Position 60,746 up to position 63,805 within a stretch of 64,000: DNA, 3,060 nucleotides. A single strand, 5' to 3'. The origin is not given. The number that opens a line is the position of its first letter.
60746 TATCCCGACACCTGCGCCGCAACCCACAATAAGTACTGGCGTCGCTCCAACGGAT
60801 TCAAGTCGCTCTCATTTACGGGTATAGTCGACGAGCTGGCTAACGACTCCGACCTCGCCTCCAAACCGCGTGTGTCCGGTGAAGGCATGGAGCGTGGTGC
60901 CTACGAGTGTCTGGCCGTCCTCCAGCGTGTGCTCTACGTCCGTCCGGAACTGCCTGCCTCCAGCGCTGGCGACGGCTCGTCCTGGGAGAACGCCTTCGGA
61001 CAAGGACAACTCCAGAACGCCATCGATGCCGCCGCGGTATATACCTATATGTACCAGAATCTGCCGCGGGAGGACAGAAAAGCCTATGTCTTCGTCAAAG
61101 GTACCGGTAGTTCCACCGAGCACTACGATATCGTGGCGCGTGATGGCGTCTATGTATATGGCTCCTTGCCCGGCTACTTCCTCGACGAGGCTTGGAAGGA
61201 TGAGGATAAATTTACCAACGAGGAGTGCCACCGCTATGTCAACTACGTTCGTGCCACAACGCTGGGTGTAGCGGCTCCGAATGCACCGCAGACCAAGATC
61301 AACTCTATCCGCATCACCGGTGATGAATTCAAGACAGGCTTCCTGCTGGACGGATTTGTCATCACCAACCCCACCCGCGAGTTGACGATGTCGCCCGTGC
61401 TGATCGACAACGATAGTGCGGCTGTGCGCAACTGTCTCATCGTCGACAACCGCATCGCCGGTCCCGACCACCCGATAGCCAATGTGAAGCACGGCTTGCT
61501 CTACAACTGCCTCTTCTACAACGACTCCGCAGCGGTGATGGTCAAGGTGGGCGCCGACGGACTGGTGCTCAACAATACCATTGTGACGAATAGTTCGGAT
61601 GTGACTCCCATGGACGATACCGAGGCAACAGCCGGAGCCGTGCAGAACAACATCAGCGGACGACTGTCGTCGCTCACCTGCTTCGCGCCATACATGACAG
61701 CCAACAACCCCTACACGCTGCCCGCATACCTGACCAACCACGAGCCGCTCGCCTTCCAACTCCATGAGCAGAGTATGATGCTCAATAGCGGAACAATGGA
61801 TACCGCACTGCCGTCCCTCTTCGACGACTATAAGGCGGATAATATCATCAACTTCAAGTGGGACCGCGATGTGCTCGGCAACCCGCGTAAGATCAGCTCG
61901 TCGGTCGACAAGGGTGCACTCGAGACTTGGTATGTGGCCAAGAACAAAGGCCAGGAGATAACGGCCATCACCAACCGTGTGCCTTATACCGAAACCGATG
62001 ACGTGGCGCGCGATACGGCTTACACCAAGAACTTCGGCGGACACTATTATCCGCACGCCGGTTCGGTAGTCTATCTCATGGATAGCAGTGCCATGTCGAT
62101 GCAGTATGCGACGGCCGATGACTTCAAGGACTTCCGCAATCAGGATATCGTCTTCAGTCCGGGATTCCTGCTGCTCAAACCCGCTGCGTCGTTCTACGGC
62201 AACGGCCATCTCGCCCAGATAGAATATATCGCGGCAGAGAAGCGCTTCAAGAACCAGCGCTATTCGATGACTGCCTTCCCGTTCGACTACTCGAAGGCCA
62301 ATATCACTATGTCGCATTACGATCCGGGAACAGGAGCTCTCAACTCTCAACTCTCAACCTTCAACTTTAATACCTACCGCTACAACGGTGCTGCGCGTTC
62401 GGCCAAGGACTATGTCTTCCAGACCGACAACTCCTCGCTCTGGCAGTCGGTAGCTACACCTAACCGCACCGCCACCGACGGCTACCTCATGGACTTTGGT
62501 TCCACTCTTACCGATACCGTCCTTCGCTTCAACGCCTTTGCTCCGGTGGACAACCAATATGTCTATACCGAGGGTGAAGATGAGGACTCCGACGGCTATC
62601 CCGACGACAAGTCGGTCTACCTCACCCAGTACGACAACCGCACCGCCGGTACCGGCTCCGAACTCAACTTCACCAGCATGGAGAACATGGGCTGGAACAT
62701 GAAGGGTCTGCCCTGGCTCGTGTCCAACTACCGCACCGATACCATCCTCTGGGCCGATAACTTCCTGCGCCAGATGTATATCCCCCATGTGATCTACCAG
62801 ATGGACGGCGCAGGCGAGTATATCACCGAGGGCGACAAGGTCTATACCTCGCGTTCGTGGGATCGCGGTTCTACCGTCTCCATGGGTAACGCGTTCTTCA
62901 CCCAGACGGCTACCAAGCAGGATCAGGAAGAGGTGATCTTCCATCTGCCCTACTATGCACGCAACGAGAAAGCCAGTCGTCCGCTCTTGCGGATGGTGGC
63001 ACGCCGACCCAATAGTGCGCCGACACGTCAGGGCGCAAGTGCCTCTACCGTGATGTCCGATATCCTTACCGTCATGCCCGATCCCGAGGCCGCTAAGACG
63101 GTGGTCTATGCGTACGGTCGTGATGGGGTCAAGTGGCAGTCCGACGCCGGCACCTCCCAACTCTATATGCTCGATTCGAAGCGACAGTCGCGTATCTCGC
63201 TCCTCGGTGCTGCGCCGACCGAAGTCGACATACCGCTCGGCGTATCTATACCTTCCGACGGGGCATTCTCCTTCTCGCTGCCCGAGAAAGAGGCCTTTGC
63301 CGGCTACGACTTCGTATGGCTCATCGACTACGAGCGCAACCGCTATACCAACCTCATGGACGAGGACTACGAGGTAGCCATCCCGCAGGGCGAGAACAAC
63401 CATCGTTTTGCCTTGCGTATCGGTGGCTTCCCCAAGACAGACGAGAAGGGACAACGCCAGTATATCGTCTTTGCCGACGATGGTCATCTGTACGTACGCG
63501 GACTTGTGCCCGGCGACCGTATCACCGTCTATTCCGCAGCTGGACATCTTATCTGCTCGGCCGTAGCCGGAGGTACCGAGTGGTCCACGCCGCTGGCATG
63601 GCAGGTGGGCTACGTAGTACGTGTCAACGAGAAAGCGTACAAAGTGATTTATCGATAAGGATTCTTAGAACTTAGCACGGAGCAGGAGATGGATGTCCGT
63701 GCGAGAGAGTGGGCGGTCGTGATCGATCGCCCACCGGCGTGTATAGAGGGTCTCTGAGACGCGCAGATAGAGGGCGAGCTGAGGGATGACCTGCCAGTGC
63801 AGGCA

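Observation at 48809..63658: Concatenated architecture of the giant ORF: at least seven beta-helix modules with a recurring opening motif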

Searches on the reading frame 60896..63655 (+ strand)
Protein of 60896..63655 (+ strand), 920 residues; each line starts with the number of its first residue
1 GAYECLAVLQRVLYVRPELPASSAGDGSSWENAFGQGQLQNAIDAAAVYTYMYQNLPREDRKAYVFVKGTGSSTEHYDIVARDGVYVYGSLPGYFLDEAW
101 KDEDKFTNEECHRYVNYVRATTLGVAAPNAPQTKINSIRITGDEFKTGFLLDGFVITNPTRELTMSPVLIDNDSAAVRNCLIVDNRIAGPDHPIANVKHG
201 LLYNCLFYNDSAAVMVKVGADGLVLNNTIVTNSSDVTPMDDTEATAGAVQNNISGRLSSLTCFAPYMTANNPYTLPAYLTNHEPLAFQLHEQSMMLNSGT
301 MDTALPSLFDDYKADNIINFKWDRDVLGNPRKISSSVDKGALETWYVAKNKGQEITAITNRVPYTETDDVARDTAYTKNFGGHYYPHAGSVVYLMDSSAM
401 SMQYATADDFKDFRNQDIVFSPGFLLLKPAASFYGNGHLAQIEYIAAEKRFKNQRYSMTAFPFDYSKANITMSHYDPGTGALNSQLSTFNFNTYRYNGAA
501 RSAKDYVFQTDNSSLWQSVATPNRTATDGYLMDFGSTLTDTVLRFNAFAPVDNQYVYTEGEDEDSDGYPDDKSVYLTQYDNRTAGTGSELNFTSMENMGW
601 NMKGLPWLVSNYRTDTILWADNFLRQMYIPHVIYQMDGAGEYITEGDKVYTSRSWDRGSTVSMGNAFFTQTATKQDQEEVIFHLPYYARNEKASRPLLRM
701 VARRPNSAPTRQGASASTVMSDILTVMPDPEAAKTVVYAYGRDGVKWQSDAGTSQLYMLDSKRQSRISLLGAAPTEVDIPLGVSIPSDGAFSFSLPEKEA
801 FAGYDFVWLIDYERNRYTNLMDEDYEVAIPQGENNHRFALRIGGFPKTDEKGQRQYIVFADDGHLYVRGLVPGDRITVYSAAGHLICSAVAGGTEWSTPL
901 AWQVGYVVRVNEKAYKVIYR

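Call 11: find_homologous_proteins(query=window:60896-63655:+, max_evalue=0.001)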
Query window:60896-63655:+ (920 aa): 97 proteins with E <= 0.001 among 8000 candidates.
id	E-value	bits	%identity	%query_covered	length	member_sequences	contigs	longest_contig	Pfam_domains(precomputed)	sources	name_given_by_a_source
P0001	0.0e+0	2121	99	100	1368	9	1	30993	-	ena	-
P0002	0.0e+0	1218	62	99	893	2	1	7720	-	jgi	jgi:hypothetical protein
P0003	0.0e+0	1176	59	99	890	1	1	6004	-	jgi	jgi:hypothetical protein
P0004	0.0e+0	1155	58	100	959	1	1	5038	-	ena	-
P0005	0.0e+0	1146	58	100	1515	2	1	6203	-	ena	-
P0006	0.0e+0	1144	57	100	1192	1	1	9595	-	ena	-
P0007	0.0e+0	1130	58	100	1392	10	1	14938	-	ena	-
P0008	0.0e+0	1123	56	100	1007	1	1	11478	-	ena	-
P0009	0.0e+0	1027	59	83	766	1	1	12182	-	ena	-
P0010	4.8e-294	996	51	100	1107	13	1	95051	-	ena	-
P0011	1.4e-285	968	52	95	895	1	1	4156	-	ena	-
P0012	1.9e-273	928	49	100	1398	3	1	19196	PF13229.13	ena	-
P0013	3.1e-273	927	59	79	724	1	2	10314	-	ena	-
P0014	5.5e-241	821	64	61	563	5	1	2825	-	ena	-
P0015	2.1e-223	762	61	63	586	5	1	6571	-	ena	-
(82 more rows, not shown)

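Call 12: find_encoding_contigs(protein=P0001, flank=10000, max_places=3)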
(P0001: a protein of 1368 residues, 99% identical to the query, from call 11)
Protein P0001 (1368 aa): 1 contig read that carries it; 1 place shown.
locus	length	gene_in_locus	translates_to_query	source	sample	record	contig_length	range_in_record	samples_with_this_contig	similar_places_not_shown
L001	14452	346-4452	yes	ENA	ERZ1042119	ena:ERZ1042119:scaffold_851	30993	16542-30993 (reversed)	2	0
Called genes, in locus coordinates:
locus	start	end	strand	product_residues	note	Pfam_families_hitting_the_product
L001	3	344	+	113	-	?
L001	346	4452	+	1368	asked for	-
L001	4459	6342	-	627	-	-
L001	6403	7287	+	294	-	-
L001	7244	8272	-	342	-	PF01264:Chorismate_synt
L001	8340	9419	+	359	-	-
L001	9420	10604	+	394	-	PF13506:Glyco_transf_21, PF00535:Glycos_transf_2, PF13641:Glyco_tranf_2_3, PF13632:Glyco_trans_2_3 (weak)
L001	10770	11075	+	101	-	PF11950:DUF3467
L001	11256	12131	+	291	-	PF01048:PNP_UDP_1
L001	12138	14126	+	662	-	PF03571:Peptidase_M49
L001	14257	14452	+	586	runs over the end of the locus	PF00275:EPSP_synthase, PF13641:Glyco_tranf_2_3, PF13632:Glyco_trans_2_3 (weak)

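Call 13: find_encoding_contigs(protein=P0010, flank=10000, max_places=3)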
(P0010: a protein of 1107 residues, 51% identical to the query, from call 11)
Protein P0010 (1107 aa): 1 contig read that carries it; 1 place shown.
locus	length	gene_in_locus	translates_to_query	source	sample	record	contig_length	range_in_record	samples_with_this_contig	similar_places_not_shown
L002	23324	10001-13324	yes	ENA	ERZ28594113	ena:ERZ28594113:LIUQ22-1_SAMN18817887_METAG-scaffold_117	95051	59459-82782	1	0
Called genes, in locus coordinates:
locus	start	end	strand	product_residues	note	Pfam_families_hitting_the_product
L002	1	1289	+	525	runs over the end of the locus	PF03372:Exo_endo_phos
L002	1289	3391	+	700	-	PF22745:Nlig-Ia, PF01653:DNA_ligase_aden, PF03120:OB_DNA_ligase, PF03119:DNA_ligase_ZBD, PF00633:HHH (faint), PF12826:HHH_2, PF14520:HHH_5 (weak), PF00533:BRCT, +1 more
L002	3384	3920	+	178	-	PF21857:DUF6913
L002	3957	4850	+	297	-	PF00701:DHDPS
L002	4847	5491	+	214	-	PF00730:HhH-GPD, PF00633:HHH (weak)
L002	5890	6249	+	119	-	PF12099:DUF3575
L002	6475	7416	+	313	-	-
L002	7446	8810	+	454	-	-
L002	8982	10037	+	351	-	-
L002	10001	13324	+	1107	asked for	-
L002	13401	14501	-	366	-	PF03462:PCRF, PF16326:ABC_tran_CTD (faint), PF00472:RF-1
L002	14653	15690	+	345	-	PF02912:Phe_tRNA-synt_N, PF01409:tRNA-synt_2d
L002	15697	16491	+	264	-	PF00106:adh_short, PF13561:adh_short_C2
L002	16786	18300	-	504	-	PF00082:Peptidase_S8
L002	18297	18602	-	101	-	PF01817:CM_2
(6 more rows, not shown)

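Call 33: predict_structure(alignment_id=A1)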
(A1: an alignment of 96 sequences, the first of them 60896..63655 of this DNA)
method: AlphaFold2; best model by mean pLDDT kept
length: 920 residues; sequences in the alignment: 96
mean_pLDDT: 85.4   pTM: 0.74
mean pLDDT of the five models: 85.4, 84.4, 83.0, 82.8, 81.2
residues with pLDDT >= 90: 461; 70-90: 357; 50-70: 59; < 50: 43
segments of 3 or more residues with pLDDT < 50: 1-6, 590-596, 617-626, 687-693, 706-717
pLDDT, mean of each block of 10 residues (from residue 1): 55 92 90 91 93 90 93 74 95 91 88 94 92 94 90 94 94 95 92 96 97 96 98 93 97 95 92 93 95 95 96 94 94 92 96 94 83 92 94 96 83 89 95 89 95 88 94 91 90 91 78 89 93 89 95 91 72 84 57 56 89 60 45 74 80 77 78 73 58 70 58 46 88 84 76 85 86 88 87 86 85 86 88 90 77 75 80 85 85 80 77 79
secondary structure, 60 per line:
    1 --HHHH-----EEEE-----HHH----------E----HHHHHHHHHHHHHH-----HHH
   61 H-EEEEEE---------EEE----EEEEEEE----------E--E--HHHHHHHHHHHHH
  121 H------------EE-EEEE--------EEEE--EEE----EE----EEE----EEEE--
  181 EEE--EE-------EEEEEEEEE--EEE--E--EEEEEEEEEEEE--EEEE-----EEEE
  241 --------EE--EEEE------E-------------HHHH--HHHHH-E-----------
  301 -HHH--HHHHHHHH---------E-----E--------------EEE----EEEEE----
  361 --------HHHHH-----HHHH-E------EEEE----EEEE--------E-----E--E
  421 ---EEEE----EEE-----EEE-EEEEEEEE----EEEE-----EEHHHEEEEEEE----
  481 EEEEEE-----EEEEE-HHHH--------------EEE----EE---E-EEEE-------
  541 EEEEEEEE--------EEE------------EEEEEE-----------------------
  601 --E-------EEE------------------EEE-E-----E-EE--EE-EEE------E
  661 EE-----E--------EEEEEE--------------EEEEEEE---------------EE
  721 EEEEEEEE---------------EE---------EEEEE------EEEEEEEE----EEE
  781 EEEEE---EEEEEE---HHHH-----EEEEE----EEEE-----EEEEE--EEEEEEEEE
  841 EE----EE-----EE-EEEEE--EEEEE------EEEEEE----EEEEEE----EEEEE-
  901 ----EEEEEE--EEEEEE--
elements in order (helices of 4 or more, strands of 3 or more residues): H3-6 E12-15 H39-52 H58-61 E63-68 E78-80 E85-91 H108-121 E137-140 E149-152 E155-157 E168-170 E175-178 E181-183 E195-203 E206-208 E214-225 E228-231 E237-240 E253-256 H277-280 H283-287 H307-314 E345-347 E352-356 H369-373 H379-382 E391-394 E399-402 E424-427 E432-434 E440-442 E444-451 E456-459 E470-476 E481-486 E492-496 H498-501 E516-518 E530-533 E541-548 E557-559 E572-577 E611-613 E632-634 E651-653 E660-662 E677-682 E697-703 E719-728 E755-759 E766-773 E778-785 E789-794 H798-801 E807-811 E816-819 E825-829 E832-842 E857-861 E864-868 E875-880 E885-890 E895-899 E905-910 E913-918
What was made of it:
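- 60920..61933 (+): Module 7 (aa 4048-4385), a short beta-helix; ends in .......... AF2 pLDDT above 90 in this part (call 33).
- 61934..63418 (+): C-terminal beta-rich stalk (aa 4386-4880), not a beta-helix and not repeated elsewhere in the protein. The AF2 model is all-beta (call 33).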

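Call 36: fold_search(model_id=the predicted structure, library=pdb)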
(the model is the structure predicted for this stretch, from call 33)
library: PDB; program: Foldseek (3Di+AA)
matches with E <= 10: 1039; with E <= 0.001: 4
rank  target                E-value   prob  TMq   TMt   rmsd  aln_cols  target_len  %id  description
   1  2vji                  3.5e-04  0.38  0.11  0.16  23.2       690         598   10  Tailspike protein of E.coli bacteriophage HK620 (released 2008-07-01)
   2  3n44_B                4.1e-04  0.87  0.07  0.17  29.3       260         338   11  Crystal structure of the mature envelope glycoprotein complex (trypsin cleavage; Osmium soak) of Chikungunya virus. (released 2010-12-01)
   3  4xor_A                6.9e-04  0.35  0.12  0.17  22.9       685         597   10  Tailspike protein double mutant D339N/E372Q of E. coli bacteriophage HK620 in complex with pentasaccharide (released 2016-01-27)
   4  4xkv                  9.1e-04  0.38  0.12  0.17  22.1       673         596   10  Tailspike protein mutant D339N of E. coli bacteriophage HK620 (released 2016-01-20)
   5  8k35_A                1.4e-03  0.09  0.06  0.06  40.5       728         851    9  Structure of the bacteriophage lambda tail tip complex (released 2023-11-15)
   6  4bk5_A                2.2e-03  0.11  0.06  0.09  29.6       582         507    8  crystal structure of the human EphA4 ectodomain in complex with human ephrin A5 (amine-methylated sample) (released 2013-07-03)
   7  2xfc_B                2.8e-03  0.66  0.07  0.17  26.5       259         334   11  CHIKUNGUNYA E1 E2 ENVELOPE GLYCOPROTEINS FITTED IN SEMLIKI FOREST VIRUS cryo-EM MAP (released 2010-11-24)
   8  6jo8_E                3.0e-03  0.57  0.07  0.17  29.7       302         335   11  The complex structure of CHIKV envelope glycoprotein bound to human MXRA8 (released 2019-05-15)
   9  6jo8_A                3.3e-03  0.87  0.07  0.15  28.9       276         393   10  The complex structure of CHIKV envelope glycoprotein bound to human MXRA8 (released 2019-05-15)
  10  3fhq_B                3.3e-03  0.44  0.05  0.08  16.7       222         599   11  Structure of endo-beta-N-acetylglucosaminidase A (released 2009-05-05)
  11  3n43_B                3.7e-03  0.44  0.07  0.17  27.8       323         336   11  Crystal structures of the mature envelope glycoprotein complex (trypsin cleavage) of Chikungunya virus. (released 2010-12-01)
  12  7ko8_C                3.9e-03  0.35  0.07  0.14  31.7       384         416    8  Cryo-EM structure of the mature and infective Mayaro virus (released 2021-04-28)
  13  8dhw_B                4.2e-03  0.33  0.06  0.08  20.0       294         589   10  Treponema lecithinolyticum beta-glucuronidase in complex with a UNC4917-glucuronide conjugate (released 2023-05-17)
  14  3n40_P                4.7e-03  0.38  0.07  0.14  28.7       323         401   11  Crystal structure of the immature envelope glycoprotein complex of Chikungunya virus. (released 2010-12-01)
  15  8ihp_A                4.9e-03  0.44  0.07  0.14  27.5       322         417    9  Structure of Semliki Forest virus VLP in complex with the receptor VLDLR-LA3 (released 2023-04-12)
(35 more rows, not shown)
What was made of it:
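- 63419..63655 (+): T9SS type A C-terminal sorting domain (about aa 4881-4959). Foldseek to the RemZ CTD 8gl8_D: probability 1.00, TM 0.68, rmsd 3.1 (call 36).
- On T9SS type A CTD cargo: Foldseek to 8gl8_D at probability 1.0, TM 0.68 (call 36).
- Closest known: RemA / RemZ. Same: The CTD fold matches with TM 0.68 (call 36).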

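Call 84: search_solved_structures(query=A1, max_evalue=1)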
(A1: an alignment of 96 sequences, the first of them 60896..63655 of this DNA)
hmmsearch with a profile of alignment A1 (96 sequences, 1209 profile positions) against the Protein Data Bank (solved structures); distinct sequences matched with E-value up to 1: 4.
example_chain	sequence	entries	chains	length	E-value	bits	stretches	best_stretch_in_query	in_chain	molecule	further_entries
8gl6_D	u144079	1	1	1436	1e-13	53.5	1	942-1206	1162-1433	RemA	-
8gl8_D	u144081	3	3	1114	2.6e-12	48.8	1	1063-1207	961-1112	RemZ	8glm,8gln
4ijs_A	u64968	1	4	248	0.19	12.8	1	1114-1188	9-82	Nucleoprotein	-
3fcm_A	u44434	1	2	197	0.39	11.8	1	207-254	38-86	Hydrolase, NUDIX family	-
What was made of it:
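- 61934..63418 (+): Roughly the last 185 aa of this stretch (about aa 4695-4880), together with the CTD, are sequence-homologous to the last ~270 aa of Flavobacterium RemA, at 1e-13 (call 84).
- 63419..63655 (+): Profile hits to RemA and RemZ (call 84).
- On T9SS type A CTD cargo: Profile hits to RemA and RemZ at 1e-13 and 2.6e-12 (call 84).
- Closest known: RemA / RemZ. Same: The last ~145-265 residues are sequence-homologous, at 1e-13 and 2.6e-12 (call 84).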

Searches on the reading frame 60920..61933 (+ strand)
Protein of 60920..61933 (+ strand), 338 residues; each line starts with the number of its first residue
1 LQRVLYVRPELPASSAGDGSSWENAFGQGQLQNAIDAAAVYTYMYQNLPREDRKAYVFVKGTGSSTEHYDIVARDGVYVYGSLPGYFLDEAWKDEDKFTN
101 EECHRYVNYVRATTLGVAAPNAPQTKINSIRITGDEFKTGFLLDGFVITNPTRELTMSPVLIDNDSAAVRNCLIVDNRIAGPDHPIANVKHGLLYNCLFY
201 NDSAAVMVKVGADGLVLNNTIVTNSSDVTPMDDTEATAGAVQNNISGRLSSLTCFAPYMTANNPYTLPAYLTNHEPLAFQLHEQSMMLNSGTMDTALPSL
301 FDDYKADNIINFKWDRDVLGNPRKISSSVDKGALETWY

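Call 75: search_protein_families(library=pfam, proteins=[window:60920-61933:+], max_evalue=1)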
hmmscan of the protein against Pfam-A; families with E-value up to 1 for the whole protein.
window:60920-61933:+ (338 aa): 2 families
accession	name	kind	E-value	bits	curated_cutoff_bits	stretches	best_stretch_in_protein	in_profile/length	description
PF13229.12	Beta_helix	-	0.009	16.1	25.9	1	162-244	29-108/158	Right handed beta helix region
PF07602.17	DUF1565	-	0.064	13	20.3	1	142-245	108-194/257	Protein of unknown function (DUF1565)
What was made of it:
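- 60920..61933 (+): Sub-threshold Beta_helix and DUF1565 (call 75).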

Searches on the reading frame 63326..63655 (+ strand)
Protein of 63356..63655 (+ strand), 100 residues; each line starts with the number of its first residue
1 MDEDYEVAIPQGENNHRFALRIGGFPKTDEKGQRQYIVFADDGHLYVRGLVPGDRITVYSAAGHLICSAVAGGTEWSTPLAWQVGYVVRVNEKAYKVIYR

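Call 10: search_protein_families(library=ncbifam, proteins=[window:63356-63655:+], max_evalue=1)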
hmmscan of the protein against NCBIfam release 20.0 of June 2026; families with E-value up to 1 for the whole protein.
window:63356-63655:+ (100 aa): 1 family
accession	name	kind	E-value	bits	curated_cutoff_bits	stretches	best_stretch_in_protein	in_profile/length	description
NF033710.1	T9SS_OM_PorV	equivalog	0.12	11.5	250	1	15-38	306-329/367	type IX secretion system outer membrane channel protein PorV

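Call 83: search_protein_families(library=ncbifam, alignment_id=A6, max_evalue=1)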
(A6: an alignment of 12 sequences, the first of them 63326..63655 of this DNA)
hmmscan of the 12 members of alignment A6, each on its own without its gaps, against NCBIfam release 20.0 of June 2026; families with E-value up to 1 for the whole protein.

A. member 1, window:63326-63655:+ (110 aa): 1 family
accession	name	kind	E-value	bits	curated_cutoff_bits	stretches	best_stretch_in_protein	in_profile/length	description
NF033710.1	T9SS_OM_PorV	equivalog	0.13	11.4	250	1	25-48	306-329/367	type IX secretion system outer membrane channel protein PorV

B. families by the number of members that match (of 12 scanned): 3 families
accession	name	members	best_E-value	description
TIGR04183.1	Por_Secre_tail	7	1.7e-07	T9SS type A sorting domain-containing protein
NF033708.1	T9SS_Cterm_ChiA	2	0.0004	T9SS sorting signal type C domain-containing protein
NF033710.1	T9SS_OM_PorV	1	0.13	type IX secretion system outer membrane channel protein PorV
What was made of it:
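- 63419..63655 (+): TIGR04183 matches 7 of 12 orthologous C-termini, best 1.7e-7 (call 83).
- On T9SS type A CTD cargo: 7 of 12 orthologous C-termini match TIGR04183, best 1.7e-7 (call 83).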
